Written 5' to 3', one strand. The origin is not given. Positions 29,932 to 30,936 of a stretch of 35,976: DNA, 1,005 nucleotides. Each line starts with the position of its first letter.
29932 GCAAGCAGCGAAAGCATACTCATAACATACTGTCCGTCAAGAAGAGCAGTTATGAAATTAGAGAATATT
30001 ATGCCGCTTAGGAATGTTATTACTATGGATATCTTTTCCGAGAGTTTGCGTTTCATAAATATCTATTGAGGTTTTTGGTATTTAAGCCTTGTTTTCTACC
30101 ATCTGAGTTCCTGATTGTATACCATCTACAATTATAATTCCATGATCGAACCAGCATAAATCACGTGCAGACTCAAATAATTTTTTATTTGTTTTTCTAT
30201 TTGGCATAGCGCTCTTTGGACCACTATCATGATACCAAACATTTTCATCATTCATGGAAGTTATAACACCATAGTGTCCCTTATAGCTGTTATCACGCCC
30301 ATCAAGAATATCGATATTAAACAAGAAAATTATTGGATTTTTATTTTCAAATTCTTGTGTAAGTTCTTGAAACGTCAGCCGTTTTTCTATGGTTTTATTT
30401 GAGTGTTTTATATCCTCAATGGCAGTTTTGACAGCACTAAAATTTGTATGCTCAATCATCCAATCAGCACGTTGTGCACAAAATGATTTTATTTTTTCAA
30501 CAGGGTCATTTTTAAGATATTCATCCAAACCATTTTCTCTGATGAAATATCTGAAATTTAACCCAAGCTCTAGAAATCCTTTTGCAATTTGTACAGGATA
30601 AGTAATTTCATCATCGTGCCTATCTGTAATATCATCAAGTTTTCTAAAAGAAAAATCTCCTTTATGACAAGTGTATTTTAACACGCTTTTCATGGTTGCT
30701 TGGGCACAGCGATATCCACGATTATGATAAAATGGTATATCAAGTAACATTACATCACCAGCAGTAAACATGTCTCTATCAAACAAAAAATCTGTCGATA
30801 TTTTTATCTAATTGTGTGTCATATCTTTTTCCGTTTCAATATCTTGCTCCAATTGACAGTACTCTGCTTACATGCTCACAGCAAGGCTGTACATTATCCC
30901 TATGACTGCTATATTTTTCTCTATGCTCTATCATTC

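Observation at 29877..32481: RiPP-like locus: radical SAM/SPASM maturase, coupled small ORF, stand-alone C39-like peptidase and small TM peptides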

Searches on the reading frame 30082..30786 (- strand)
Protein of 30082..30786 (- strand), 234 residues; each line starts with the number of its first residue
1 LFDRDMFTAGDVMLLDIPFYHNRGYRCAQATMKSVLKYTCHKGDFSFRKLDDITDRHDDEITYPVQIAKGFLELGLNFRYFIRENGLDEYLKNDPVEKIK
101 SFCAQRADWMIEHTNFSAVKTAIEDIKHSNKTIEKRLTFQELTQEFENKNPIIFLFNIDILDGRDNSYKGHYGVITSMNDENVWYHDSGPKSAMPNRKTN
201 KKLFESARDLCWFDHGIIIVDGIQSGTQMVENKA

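Call 3: search_protein_families(library=pfam, proteins=[window:30082-30786:-], max_evalue=0.1)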
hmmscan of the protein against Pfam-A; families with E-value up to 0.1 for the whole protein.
window:30082-30786:- (234 aa): 2 families
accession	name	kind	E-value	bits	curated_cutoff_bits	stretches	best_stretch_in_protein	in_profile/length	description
PF13529.12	Peptidase_C39_2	-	4e-05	24.7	24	1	108-188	56-142/143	Peptidase_C39 like family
PF09778.15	Guanylate_cyc_2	-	0.00016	21.5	28.1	1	120-220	94-212/212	Guanylylate cyclase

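Call 4: search_protein_families(library=ncbifam, proteins=[window:30082-30786:-], max_evalue=0.1)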
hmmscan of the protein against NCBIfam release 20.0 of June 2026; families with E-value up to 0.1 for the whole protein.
window:30082-30786:- (234 aa): 2 families
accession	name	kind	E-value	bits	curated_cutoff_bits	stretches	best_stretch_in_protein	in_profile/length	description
NF053684.1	esterase_mleBCA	exception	0.046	12.9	570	1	108-177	157-222/281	BCA family alpha/beta fold macrolide esterase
NF011080.0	PRK14508.1-3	subfamily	0.09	11.4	477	1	92-129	124-161/496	4-alpha-glucanotransferase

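Call 9: search_solved_structures(query=window:30082-30786:-, max_evalue=1, show_alignments=2)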
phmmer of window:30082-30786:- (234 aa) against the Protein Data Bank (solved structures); distinct sequences matched with E-value up to 1: 2.
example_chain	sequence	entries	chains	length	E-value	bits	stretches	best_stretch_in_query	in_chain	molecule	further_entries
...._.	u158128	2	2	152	0.13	15.1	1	105-176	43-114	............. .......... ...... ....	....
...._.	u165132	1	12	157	0.34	13.8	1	108-142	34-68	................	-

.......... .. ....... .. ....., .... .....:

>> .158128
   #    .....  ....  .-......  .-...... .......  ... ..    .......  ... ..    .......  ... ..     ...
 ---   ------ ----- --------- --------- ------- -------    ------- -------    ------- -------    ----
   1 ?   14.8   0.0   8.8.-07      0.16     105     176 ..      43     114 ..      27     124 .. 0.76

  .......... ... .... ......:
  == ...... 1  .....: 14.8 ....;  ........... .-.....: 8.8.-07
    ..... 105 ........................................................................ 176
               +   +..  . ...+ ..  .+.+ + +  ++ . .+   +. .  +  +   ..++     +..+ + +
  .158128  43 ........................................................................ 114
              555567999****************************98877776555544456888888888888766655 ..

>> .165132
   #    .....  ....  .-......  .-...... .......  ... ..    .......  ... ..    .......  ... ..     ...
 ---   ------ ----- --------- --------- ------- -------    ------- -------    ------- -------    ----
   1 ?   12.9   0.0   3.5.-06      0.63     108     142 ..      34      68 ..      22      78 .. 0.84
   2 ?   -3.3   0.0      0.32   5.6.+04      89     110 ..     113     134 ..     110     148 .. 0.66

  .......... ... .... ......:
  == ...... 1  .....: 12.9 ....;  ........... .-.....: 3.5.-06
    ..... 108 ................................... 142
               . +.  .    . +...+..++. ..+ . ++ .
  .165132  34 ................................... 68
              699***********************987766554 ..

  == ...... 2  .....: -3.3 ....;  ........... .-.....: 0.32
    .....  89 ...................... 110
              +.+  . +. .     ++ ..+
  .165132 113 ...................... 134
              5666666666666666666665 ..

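Call 11: find_homologous_proteins(query=window:30082-30786:-, max_evalue=0.001)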
Query window:30082-30786:- (234 aa): 2 proteins with E <= 0.001 among 98 candidates.
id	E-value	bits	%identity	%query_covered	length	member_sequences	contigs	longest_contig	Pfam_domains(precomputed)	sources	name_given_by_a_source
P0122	1.9e-150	517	100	95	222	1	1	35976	-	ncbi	ncbi:MAG: hypothetical protein V1802_00735 [Candidatus Aenigmatarchaeota archaeon]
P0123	7.9e-33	132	36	87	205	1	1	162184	PF13529.14,PF09778.16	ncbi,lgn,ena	-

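Call 12: find_encoding_contigs(protein=P0123, flank=8000, max_places=4)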
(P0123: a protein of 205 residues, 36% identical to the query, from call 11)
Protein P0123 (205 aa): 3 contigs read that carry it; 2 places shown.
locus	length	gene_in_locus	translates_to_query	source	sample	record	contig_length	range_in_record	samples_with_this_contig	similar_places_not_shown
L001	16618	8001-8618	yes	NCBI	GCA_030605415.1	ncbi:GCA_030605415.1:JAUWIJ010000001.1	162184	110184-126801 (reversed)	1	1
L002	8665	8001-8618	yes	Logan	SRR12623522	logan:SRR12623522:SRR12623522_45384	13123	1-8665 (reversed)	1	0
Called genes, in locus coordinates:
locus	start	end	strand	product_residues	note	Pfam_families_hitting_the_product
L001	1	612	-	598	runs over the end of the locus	PF00664:ABC_membrane, PF00005:ABC_tran, PF13304:AAA_21 (faint)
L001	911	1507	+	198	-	PF22600:MTPAP-like_central (weak), PF18765:Polbeta, PF01909:NTP_transf_2 (weak)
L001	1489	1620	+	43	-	-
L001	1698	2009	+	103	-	-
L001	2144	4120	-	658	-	PF01261:AP_endonuc_2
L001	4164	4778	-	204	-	-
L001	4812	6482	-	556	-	-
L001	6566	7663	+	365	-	PF04055:Radical_SAM, PF13353:Fer4_12 (weak)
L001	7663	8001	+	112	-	-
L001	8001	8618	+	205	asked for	PF09778:Guanylate_cyc_2, PF13529:Peptidase_C39_2 (weak)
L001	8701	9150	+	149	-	-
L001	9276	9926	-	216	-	PF13489:Methyltransf_23 (weak), PF08241:Methyltransf_11 (weak), PF13649:Methyltransf_25 (weak)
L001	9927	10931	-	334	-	PF04055:Radical_SAM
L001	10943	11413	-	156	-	PF00293:NUDIX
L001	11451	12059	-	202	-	PF02223:Thymidylate_kin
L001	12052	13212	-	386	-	PF04055:Radical_SAM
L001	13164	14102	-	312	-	PF00535:Glycos_transf_2, PF13506:Glyco_transf_21, PF13641:Glyco_tranf_2_3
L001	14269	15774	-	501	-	-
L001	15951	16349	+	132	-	-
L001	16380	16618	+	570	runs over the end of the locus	PF00749:tRNA-synt_1c, PF03950:tRNA-synt_1c_C, PF20974:tRNA-synt_1c_C2 (weak)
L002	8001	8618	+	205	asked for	PF09778:Guanylate_cyc_2, PF13529:Peptidase_C39_2 (weak)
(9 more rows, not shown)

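Call 42: predict_structure(alignment_id=A2)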
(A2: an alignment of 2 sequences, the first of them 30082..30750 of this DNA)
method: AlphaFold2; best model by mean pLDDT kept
length: 222 residues; sequences in the alignment: 2
mean_pLDDT: 66.4   pTM: 0.71
mean pLDDT of the five models: 66.4, 65.7, 63.8, 59.1, 58.4
residues with pLDDT >= 90: 3; 70-90: 99; 50-70: 93; < 50: 27
segments of 3 or more residues with pLDDT < 50: 1-11, 30-32, 212-222
pLDDT, mean of each block of 10 residues (from residue 1): 27 62 59 57 60 75 80 58 55 60 71 80 84 83 75 66 85 70 80 74 71 35 30
secondary structure, 60 per line:
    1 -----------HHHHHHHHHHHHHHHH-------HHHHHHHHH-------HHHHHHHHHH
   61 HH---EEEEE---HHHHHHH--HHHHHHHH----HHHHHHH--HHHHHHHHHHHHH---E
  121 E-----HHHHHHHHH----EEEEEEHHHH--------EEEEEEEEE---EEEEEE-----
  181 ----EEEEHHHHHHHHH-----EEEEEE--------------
elements in order: H12-27 H35-43 H51-62 E66-70 H74-80 H83-90 H95-101 H104-116 H127-135 E140-145 H146-149 E158-166 E170-175 E185-188 H189-197 E203-208

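Call 44: search_protein_representatives(alignment_id=A2)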
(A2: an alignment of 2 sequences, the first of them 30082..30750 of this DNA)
Query: 2 sequences, 225 profile positions. Proteins with E-value up to 0.001 (for the whole library): 362; up to 1e-10: 149; up to 1e-30: 29. The best 150 are listed.
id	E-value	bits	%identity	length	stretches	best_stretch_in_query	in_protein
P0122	1.9e-129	446.6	-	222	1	1-225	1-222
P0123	6.3e-115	399.1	-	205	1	1-211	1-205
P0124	3.5e-63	229.8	-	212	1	2-211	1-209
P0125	2.3e-56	207.5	-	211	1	2-211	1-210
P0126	2.3e-54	201.0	-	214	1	2-214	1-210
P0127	5.1e-52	193.3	-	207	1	2-209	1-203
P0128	1.1e-51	192.2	-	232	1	3-212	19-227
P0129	5.5e-51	189.9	-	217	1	2-212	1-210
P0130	1.2e-50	188.9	-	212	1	1-211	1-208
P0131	4.4e-50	187.0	-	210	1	2-211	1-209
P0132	2.0e-48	181.5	-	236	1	2-211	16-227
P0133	3.5e-48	180.8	-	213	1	1-210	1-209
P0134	4.4e-48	180.4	-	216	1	2-211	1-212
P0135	4.7e-48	180.3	-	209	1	1-210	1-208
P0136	4.1e-44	167.4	-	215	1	1-212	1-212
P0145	3.3e-33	131.8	-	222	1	7-211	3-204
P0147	2.0e-32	129.2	-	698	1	5-216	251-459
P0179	1.4e-20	90.4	-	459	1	5-213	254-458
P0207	6.8e-16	75.1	-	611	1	4-218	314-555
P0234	8.6e-13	65.0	-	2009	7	151-204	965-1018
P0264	4.2e-11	59.5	-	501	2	3-216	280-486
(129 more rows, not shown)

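Call 46: fold_search(model_id=the predicted structure, library=pdb)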
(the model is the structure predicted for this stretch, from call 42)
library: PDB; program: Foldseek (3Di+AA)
matches with E <= 10: 386; with E <= 0.001: 0
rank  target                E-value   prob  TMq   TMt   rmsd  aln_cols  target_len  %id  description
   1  8z4n_A                2.2e-03  1.00  0.45  0.44  10.5       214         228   14  Pseudomurein Endoisopeptidase PeiR-C90A (released 2025-04-23)
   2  5xe8_A                3.1e-03  1.00  0.38  0.57   9.4       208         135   15  Crystal Structure of the Peptidase Domain of Streptococcus mutans ComA (released 2017-06-28)
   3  3k8u                  1.0e-02  1.00  0.42  0.63   7.8       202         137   14  Crystal Structure of the Peptidase Domain of Streptococcus ComA, a Bi-functional ABC Transporter Involved in Quorum Sens (released 2010-02-23)
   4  8gs1_D                5.1e-02  0.99  0.30  0.21   5.1       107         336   11  Crystal structure of AziU2-U3 complex from Streptomyces sahachiroi NRRL2485 (released 2023-09-06)
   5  7t55_A                7.8e-02  0.98  0.42  0.14   7.2       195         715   15  Cryo-EM structure of PCAT1 in the inward-facing wide conformation under ATP turnover condition (released 2022-02-02)
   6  8gs1_B                8.7e-02  0.98  0.29  0.20   5.0       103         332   12  Crystal structure of AziU2-U3 complex from Streptomyces sahachiroi NRRL2485 (released 2023-09-06)
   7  6v9z_A                1.1e-01  0.96  0.42  0.15   8.8       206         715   14  Cryo-EM structure of PCAT1 bound to its CtA peptide substrate (released 2020-01-22)
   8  9qvq_B                1.4e-01  0.60  0.36  0.27  11.3       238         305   10  Crystal structure of the CtaG_H128A variant from Ruminiclostridium cellulolyticum in complex with PHBA (P2(1)-medium) (released 2025-10-01)
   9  9qvo                  1.5e-01  0.63  0.37  0.28  11.3       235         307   11  Crystal structure of the CtaG_H128A variant from Ruminiclostridium cellulolyticum (P2(1)-small) (released 2025-10-01)
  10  9qvl                  1.6e-01  0.60  0.39  0.29  11.9       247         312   10  Crystal structure of the CtaG_C11A variant from Ruminiclostridium cellulolyticum (P2(1)2(1)2(1)-small) (released 2025-10-01)
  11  4f88_1                2.0e-01  0.72  0.23  0.12   4.4        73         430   16  X-ray Crystal Structure of PlyC (released 2012-07-25)
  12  7wuw_C                2.1e-01  0.97  0.32  0.22   4.5       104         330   10  Crystal structure of AziU3/U2 from Streptomyces sahachiroi (released 2022-09-07)
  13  5xe8_C                2.1e-01  0.66  0.31  0.53   9.8       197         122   13  Crystal Structure of the Peptidase Domain of Streptococcus mutans ComA (released 2017-06-28)
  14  9qvp_A                2.5e-01  0.38  0.35  0.26  11.4       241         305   10  Crystal structure of the CtaG_H128A variant from Ruminiclostridium cellulolyticum (P2(1)2(1)2(1)-medium) (released 2025-10-01)
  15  9g7g_O                2.8e-01  0.16  0.19  0.18   7.3        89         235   12  Structure of the clippase PaJOS from Pigmentiphaga aceris (released 2025-04-23)
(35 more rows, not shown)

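Call 48: search_protein_families(library=pfam, alignment_id=A3, max_evalue=0.01)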
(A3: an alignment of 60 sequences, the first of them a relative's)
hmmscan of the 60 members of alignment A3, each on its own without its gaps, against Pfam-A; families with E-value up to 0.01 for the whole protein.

A. member 1, P0122 (222 aa): 1 family
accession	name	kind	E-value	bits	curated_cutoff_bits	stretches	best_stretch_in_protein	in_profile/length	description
PF09778.15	Guanylate_cyc_2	-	0.00014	21.8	28.1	1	107-208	93-212/212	Guanylylate cyclase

B. families by the number of members that match (of 60 scanned): 7 families
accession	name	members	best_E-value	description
PF09778.15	Guanylate_cyc_2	47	2.3e-18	Guanylylate cyclase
PF13529.12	Peptidase_C39_2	35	6.9e-12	Peptidase_C39 like family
PF11814.14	DUF3335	30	3.1e-09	Peptidase_C39 like family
PF03412.21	Peptidase_C39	15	8.6e-11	Peptidase C39 family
PF12385.14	Peptidase_C70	3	9.8e-06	Papain-like cysteine protease AvrRpt2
PF09325.15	Vps5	1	0.0027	Vps5 C terminal like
PF01640.23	Peptidase_C10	1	0.0041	Peptidase C10 family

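Call 49: search_solved_structures(query=A3, max_evalue=1, show_alignments=2)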
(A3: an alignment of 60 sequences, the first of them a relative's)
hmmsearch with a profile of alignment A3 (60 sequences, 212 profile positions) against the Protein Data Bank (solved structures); distinct sequences matched with E-value up to 1: 17.
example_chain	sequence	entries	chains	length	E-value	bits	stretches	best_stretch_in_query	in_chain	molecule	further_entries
3erv_A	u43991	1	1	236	6.4e-06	29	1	155-198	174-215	putative C39-like peptidase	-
5xe8_A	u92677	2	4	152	7.6e-06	28.7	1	11-67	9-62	Putative ABC transporter, ATP-binding protein ComA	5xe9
3k8u_A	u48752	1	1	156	7.9e-06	28.7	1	11-67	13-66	Putative ABC transporter, ATP-binding protein ComA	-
8z4h_A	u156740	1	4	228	0.00044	22.9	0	127-195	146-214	Endoisopeptidase PeiR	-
6mpz_A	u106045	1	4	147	0.032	16.9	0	158-196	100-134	Double Glycine Motif Protease domain from AMS/PCAT Transporter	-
9jdd_A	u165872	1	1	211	0.06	16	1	120-173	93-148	Peptidase C39-like domain-containing protein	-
8z4n_A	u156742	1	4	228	0.082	15.5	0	126-195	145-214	Endoisopeptidase PeiR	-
4s0f_A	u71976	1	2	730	0.12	15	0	13-67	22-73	ABC-type bacteriocin transporter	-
4ry2_A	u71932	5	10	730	0.12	15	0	13-67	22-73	ABC-type bacteriocin transporter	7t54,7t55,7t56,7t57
8vp3_A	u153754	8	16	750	0.13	14.9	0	13-67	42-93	ABC-type bacteriocin transporter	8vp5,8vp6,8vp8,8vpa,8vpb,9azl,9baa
8hf6_A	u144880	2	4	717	0.16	14.6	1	156-196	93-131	Competence factor transporting ATP-binding protein/permease ComA | Transport/processing ATP-binding protein ComA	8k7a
8hf4_A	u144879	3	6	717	0.16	14.6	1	156-196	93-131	Transport/processing ATP-binding protein ComA | Competence factor transporting ATP-binding protein/permease ComA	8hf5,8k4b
8hf7_A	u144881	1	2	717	0.16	14.6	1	156-196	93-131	Competence factor transporting ATP-binding protein/permease ComA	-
7n87_A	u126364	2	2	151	0.18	14.4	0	18-67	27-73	ABC-type bacteriocin transporter | Peptidase C39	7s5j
9jg8_C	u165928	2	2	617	0.32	13.6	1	120-173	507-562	Peptidase C39-like domain-containing protein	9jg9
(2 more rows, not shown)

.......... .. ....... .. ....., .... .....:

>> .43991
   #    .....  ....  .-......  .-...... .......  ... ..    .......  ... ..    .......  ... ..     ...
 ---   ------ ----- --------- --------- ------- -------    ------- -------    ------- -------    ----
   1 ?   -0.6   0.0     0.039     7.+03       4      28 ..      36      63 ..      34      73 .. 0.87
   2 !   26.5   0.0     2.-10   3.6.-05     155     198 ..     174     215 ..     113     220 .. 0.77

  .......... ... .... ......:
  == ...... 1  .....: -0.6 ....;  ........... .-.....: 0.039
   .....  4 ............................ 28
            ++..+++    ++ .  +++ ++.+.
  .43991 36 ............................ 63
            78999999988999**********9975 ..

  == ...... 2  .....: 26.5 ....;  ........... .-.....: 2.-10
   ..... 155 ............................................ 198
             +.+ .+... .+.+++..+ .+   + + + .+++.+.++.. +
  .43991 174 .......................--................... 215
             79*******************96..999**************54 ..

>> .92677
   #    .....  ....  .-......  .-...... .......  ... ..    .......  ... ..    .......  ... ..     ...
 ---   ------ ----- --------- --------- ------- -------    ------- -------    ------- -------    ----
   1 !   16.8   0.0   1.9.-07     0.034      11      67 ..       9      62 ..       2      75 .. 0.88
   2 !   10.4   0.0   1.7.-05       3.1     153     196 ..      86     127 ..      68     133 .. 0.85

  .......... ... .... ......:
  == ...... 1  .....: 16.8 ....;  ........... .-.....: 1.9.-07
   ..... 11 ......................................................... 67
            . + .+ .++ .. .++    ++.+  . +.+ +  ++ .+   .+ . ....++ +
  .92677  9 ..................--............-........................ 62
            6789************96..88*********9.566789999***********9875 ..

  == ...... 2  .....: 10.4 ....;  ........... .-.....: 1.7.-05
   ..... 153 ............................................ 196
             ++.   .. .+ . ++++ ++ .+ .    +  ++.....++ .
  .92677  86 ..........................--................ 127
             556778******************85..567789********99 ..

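Call 51: find_encoding_contigs(protein=P0124, flank=3500, max_places=1)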
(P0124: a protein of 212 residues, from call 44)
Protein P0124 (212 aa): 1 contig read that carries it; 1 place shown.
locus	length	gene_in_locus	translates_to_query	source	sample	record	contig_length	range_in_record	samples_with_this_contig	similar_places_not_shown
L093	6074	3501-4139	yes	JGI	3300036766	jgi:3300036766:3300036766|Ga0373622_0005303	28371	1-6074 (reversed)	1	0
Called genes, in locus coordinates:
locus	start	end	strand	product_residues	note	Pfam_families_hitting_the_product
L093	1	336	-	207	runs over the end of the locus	-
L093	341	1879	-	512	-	-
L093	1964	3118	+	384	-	PF04055:Radical_SAM, PF13186:SPASM (weak)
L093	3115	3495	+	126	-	-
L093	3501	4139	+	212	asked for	PF13529:Peptidase_C39_2, PF09778:Guanylate_cyc_2 (weak)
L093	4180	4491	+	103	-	-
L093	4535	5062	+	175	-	-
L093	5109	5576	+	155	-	PF00583:Acetyltransf_1, PF13673:Acetyltransf_10 (weak), PF13508:Acetyltransf_7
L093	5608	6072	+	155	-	?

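Call 52: predict_structure(alignment_id=A3)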
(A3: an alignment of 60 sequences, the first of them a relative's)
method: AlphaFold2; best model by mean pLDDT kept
length: 222 residues; sequences in the alignment: 60
mean_pLDDT: 95.0   pTM: 0.91
mean pLDDT of the five models: 95.0, 94.8, 94.6, 94.5, 94.3
residues with pLDDT >= 90: 202; 70-90: 9; 50-70: 11; < 50: 0
segments of 3 or more residues with pLDDT < 50: none
pLDDT, mean of each block of 10 residues (from residue 1): 96 96 92 94 97 98 97 98 97 96 98 97 98 97 97 96 98 95 98 96 97 66 60
secondary structure, 60 per line:
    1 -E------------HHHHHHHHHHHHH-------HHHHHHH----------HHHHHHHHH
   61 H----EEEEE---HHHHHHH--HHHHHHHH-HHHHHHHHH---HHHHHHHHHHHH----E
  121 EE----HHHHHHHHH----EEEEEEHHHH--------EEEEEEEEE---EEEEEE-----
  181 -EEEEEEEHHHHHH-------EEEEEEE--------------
elements in order: H15-27 H35-41 H52-61 E66-70 H74-80 H83-90 H92-100 H104-115 E120-122 H127-135 E140-145 H146-149 E158-166 E170-175 E182-188 H189-194 E202-208

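Call 54: find_encoding_contigs(protein=P0130, flank=3500, max_places=1)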
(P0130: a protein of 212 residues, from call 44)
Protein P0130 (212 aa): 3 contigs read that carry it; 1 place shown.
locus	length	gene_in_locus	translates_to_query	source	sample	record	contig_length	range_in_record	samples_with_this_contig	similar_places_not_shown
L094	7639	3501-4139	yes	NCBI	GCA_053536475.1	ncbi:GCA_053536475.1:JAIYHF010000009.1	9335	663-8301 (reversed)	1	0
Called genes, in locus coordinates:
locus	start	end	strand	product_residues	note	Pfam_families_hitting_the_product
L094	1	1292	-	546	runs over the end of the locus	-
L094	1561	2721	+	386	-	PF04055:Radical_SAM, PF13186:SPASM (weak)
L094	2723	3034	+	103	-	-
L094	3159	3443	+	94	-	-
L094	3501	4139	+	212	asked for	-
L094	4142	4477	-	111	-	-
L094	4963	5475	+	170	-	-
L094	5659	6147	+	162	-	-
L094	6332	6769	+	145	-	-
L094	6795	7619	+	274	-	-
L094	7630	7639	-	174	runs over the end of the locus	PF00583:Acetyltransf_1, PF13508:Acetyltransf_7 (weak), PF08445:FR47 (weak)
